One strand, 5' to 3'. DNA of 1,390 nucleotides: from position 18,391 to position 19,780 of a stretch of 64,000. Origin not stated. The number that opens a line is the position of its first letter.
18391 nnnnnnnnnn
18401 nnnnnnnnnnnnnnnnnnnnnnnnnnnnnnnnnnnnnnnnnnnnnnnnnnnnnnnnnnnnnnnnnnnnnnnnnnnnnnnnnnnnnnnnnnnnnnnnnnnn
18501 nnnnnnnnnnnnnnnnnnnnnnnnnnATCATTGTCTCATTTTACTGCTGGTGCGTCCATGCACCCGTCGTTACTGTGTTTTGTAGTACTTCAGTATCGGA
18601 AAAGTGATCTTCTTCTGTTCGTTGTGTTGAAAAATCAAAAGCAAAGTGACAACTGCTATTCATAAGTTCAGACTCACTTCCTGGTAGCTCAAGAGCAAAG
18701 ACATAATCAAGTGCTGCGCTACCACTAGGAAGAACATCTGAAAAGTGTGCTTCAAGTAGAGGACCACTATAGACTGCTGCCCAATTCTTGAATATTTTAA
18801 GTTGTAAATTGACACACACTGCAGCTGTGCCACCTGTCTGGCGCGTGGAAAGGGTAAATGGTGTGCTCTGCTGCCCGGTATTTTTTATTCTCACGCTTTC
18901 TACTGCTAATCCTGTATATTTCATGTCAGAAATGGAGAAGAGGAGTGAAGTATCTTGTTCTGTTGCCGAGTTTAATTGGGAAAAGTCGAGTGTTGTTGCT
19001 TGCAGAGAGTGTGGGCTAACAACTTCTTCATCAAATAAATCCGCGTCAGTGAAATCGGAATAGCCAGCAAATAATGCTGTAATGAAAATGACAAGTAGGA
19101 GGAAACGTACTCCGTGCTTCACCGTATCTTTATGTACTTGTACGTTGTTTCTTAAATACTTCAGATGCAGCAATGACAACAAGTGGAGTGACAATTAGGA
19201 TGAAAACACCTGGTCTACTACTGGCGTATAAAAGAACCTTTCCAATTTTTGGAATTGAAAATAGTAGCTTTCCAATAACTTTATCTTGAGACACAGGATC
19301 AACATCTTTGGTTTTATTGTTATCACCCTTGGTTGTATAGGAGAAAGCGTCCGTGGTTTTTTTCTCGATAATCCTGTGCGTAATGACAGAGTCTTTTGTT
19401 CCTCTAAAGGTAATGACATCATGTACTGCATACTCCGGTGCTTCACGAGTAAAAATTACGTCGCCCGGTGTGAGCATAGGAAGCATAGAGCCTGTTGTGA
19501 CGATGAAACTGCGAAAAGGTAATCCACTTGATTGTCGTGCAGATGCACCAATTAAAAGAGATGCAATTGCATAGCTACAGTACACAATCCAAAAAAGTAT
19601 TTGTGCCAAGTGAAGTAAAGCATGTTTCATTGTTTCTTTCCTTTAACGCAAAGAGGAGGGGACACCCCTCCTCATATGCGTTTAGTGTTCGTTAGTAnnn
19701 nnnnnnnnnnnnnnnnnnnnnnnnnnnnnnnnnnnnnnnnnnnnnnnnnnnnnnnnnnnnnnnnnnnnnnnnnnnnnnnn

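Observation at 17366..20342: Tandemly duplicated SipW-type signal peptidase / TasA-like fibre-protein modules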

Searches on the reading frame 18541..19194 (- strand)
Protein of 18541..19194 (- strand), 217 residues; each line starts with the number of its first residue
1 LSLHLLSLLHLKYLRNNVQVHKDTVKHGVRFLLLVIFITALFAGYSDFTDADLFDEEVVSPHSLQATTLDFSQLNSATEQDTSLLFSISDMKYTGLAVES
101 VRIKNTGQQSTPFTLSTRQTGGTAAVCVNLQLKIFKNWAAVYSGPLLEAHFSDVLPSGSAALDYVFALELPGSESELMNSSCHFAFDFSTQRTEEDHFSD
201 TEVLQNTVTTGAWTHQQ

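Call 3: search_protein_families(library=pfam, proteins=[window:18541-19194:-], max_evalue=1)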
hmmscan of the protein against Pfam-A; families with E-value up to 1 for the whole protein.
window:18541-19194:- (217 aa): 0 families

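Call 4: search_protein_families(library=ncbifam, proteins=[window:18541-19194:-], max_evalue=1)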
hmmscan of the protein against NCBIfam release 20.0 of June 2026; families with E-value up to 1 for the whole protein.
window:18541-19194:- (217 aa): 1 family
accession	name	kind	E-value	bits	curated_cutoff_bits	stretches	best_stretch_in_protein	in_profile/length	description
NF038146.1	LxmA_leader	domain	0.082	13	25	1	38-52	1-15/31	LxmA leader domain family RiPP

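Call 17: find_homologous_proteins(query=window:18541-19194:-, max_evalue=0.01)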
Query window:18541-19194:- (217 aa): 12 proteins with E <= 0.01 among 195 candidates.
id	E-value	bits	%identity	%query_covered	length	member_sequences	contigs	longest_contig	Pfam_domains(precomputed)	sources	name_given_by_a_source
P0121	7.1e-121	419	99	89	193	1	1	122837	-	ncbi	-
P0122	3.6e-109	381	88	89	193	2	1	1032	-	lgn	-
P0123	8.6e-53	197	51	82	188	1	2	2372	-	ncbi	-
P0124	8.5e-45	171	53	79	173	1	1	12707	-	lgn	-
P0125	1.2e-40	158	45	84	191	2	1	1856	-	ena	-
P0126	9.2e-40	155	43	83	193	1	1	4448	-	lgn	-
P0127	4.8e-39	152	44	84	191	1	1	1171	-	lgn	-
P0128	1.7e-38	150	42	84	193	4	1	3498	-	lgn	-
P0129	1.9e-38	150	43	84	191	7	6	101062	-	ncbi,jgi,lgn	jgi:hypothetical protein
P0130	6.7e-38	149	42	82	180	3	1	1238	-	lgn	-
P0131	4.2e-37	146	41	84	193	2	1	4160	-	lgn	-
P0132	4.3e-25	107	35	91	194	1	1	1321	-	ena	-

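Call 18: find_encoding_contigs(protein=P0121, flank=10000, max_places=3)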
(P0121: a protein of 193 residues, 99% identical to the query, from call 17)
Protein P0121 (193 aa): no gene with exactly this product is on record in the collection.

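Call 38: predict_structure(alignment_id=A4)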
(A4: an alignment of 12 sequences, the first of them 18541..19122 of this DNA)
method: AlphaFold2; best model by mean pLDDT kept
length: 193 residues; sequences in the alignment: 12
mean_pLDDT: 67.2   pTM: 0.60
mean pLDDT of the five models: 67.2, 65.8, 63.8, 61.8, 60.6
residues with pLDDT >= 90: 22; 70-90: 77; 50-70: 46; < 50: 48
segments of 3 or more residues with pLDDT < 50: 23-42, 49-70, 190-193
pLDDT, mean of each block of 10 residues (from residue 1): 74 77 44 31 47 36 41 62 71 92 90 87 91 70 78 81 75 67 71 42
secondary structure, 60 per line:
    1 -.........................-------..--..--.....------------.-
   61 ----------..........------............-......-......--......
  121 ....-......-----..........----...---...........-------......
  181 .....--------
elements in order: H2-26 E42-46 E71-80 E87-98 H100-105 E107-112 E115-121 E126-131 E137-146 E157-167 E175-185

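Call 71: search_protein_representatives(alignment_id=A4)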
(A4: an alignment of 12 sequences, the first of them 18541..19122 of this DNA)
Query: 12 sequences, 191 profile positions. Proteins with E-value up to 0.001 (for the whole library): 643; up to 1e-10: 256; up to 1e-30: 76. The best 150 are listed.
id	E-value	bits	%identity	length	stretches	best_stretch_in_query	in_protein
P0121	8.6e-81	286.6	-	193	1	3-191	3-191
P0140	7.2e-56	205.3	-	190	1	7-188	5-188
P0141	2.1e-55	203.8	-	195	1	11-191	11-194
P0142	4.5e-54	199.4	-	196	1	9-191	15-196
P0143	5.6e-54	199.1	-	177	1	18-189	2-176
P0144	2.1e-53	197.2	-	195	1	7-190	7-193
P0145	2.7e-52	193.6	-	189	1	3-188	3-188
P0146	3.2e-52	193.4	-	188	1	1-189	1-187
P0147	4.0e-52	193.1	-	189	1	8-189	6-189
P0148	9.8e-52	191.8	-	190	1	10-188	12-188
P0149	3.9e-51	189.8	-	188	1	7-188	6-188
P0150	7.6e-51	188.9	-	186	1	8-188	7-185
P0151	4.9e-50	186.3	-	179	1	13-186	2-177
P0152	8.9e-49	182.2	-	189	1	6-190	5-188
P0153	2.0e-48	181.0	-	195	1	8-190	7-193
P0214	9.0e-31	123.4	-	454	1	31-190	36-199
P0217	1.6e-30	122.6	-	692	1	8-190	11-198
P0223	7.9e-29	117.1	-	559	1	25-190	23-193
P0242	1.1e-23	100.3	-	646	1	18-189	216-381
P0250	9.0e-23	97.3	-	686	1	12-190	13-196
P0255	1.0e-21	93.9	-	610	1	10-190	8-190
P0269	8.6e-20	87.6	-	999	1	28-190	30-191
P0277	8.2e-19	84.4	-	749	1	7-190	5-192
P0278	1.1e-18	84.0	-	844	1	4-190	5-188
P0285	1.0e-17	80.8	-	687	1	26-190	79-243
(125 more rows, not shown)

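Call 74: search_protein_families(library=pfam, proteins=[P0217, P0269, P0278, P0250, P0277, P0255, P0223, P0214, P0242, P0285], max_evalue=0.001)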
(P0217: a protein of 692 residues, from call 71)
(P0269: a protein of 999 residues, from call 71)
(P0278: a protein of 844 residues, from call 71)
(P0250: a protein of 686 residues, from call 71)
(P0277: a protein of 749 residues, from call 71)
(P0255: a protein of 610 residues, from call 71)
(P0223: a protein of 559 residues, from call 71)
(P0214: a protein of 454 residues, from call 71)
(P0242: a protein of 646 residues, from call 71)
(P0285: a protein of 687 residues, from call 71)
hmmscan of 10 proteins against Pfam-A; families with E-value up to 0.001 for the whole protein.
P0217 (692 aa): 2 families
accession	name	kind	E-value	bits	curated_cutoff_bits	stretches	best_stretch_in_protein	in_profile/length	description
PF00932.25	LTD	-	1.7e-19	70.6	34.3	1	429-542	3-108/109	Lamin Tail Domain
PF12389.13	Peptidase_M73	-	0.00076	19.8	22.5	0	16-92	10-79/196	Camelysin metallo-endopeptidase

P0269 (999 aa): 1 family
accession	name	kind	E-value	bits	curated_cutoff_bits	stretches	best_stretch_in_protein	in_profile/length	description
PF00932.25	LTD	-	2.6e-12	47.5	34.3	1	668-786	6-107/109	Lamin Tail Domain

P0278 (844 aa): 2 families
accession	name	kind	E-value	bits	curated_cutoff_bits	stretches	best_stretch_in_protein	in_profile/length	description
PF00932.25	LTD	-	3.3e-13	50.4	34.3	1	557-670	4-104/109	Lamin Tail Domain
PF00041.27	fn3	-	6e-05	23.6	25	1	448-532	2-68/84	Fibronectin type III domain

P0250 (686 aa): 2 families
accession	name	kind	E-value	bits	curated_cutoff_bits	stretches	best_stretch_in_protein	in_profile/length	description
PF00932.25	LTD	-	6.2e-17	62.4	34.3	1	395-514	4-108/109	Lamin Tail Domain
PF24517.2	CBM96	-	7.9e-11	42.5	26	1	203-388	2-163/164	Carbohydrate-binding module family 96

P0277 (749 aa): 1 family
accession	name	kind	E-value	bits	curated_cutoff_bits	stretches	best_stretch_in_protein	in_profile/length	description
PF00932.25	LTD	-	1.9e-15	57.6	34.3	1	435-546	5-107/109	Lamin Tail Domain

P0255 (610 aa): 2 families
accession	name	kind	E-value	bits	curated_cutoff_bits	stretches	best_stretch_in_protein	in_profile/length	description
PF00932.25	LTD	-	5.8e-11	43.2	34.3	1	399-508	6-104/109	Lamin Tail Domain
PF12389.13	Peptidase_M73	-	1.8e-05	25.1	22.5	1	11-107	10-108/196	Camelysin metallo-endopeptidase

P0223 (559 aa): 3 families
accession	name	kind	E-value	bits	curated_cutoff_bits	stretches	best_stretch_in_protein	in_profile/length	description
PF00932.25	LTD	-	1.1e-12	48.7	34.3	1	299-399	6-95/109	Lamin Tail Domain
PF16656.11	Pur_ac_phosph_N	-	2.8e-07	31.5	30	1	205-288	6-93/93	Purple acid Phosphatase, N-terminal domain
PF12389.13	Peptidase_M73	-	9.9e-05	22.7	22.5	1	11-88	12-79/196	Camelysin metallo-endopeptidase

P0214 (454 aa): 1 family
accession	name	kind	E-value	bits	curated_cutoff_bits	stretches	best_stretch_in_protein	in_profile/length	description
PF00932.25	LTD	-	2.5e-13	50.8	34.3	1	200-305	4-97/109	Lamin Tail Domain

P0242 (646 aa): 3 families
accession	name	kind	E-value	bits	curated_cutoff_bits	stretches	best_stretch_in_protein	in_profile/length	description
PF00932.25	LTD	-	8.5e-19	68.4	34.3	1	382-489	7-108/109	Lamin Tail Domain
PF00717.28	Peptidase_S24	-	5e-08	33.1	23.3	1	35-102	31-92/116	Peptidase S24-like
PF12389.13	Peptidase_M73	-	0.0001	22.7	22.5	1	213-280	12-79/196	Camelysin metallo-endopeptidase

P0285 (687 aa): 3 families
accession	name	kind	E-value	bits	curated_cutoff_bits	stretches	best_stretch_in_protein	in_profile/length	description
PF00932.25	LTD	-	9.1e-11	42.5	34.3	1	245-360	7-108/109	Lamin Tail Domain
PF12389.13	Peptidase_M73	-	0.0002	21.7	22.5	1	75-141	19-82/196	Camelysin metallo-endopeptidase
PF10342.15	Kre9_KNH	-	0.00056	21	24.6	1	415-481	2-68/94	Kre9/KNH-like N-terminal Ig-like domain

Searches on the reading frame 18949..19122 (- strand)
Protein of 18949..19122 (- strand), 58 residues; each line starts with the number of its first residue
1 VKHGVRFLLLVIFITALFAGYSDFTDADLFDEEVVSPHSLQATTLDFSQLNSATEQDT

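Call 47: search_protein_families(library=ncbifam, proteins=[window:18949-19122:-], max_evalue=10)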
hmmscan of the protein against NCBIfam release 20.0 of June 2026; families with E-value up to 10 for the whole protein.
seq(58 aa): 1 family
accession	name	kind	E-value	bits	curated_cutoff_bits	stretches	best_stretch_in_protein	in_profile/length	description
NF038146.1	LxmA_leader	domain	0.012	15.7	25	1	14-28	1-15/31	LxmA leader domain family RiPP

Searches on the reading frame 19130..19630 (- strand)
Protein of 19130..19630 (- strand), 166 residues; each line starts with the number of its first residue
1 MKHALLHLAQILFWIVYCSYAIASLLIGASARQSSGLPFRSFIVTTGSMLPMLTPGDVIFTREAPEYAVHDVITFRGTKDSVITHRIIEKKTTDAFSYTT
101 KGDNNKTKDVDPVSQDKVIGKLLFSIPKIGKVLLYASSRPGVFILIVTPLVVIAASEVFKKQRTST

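Call 3: search_protein_families(library=pfam, proteins=[window:19130-19630:-], max_evalue=1)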
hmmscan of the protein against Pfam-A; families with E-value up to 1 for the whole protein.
window:19130-19630:- (166 aa): 1 family
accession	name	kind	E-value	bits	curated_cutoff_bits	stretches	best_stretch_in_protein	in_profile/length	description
PF10502.14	Peptidase_S26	-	0.09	13.2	22.9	1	35-81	19-71/168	Signal peptidase, peptidase S26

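Call 4: search_protein_families(library=ncbifam, proteins=[window:19130-19630:-], max_evalue=1)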
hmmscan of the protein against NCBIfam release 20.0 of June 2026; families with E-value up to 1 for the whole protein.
window:19130-19630:- (166 aa): 3 families
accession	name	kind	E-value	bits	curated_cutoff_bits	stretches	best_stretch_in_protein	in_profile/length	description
TIGR02228.1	sigpep_I_arch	equivalog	1e-25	90.4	51.85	1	13-156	7-153/158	signal peptidase I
NF046067.1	SigPepSipWBacil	equivalog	6.7e-24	84.5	190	1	30-156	25-161/189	signal peptidase I SipW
TIGR02227.1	sigpep_I_bact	equivalog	0.0004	20.3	47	1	39-88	20-75/162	signal peptidase I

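Call 65: search_solved_structures(query=window:19130-19630:-, max_evalue=1)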
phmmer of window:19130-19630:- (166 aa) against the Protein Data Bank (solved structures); distinct sequences matched with E-value up to 1: 5.
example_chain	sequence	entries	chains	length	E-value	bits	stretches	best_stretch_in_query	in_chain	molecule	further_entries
7p2q_A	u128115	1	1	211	2.2e-05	27.8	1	25-140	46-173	Signal peptidase complex catalytic subunit SEC11C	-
7p2p_A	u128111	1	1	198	5.1e-05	26.6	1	24-140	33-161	Signal peptidase complex catalytic subunit SEC11A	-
9rjb_A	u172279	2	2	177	0.0001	25.6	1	24-140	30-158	Signal peptidase complex catalytic subunit SEC11A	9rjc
5gv3_A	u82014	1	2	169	0.34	14.2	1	58-88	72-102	Lysosome-associated membrane glycoprotein 2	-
4n31_A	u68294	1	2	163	0.36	14.1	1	38-102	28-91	SipA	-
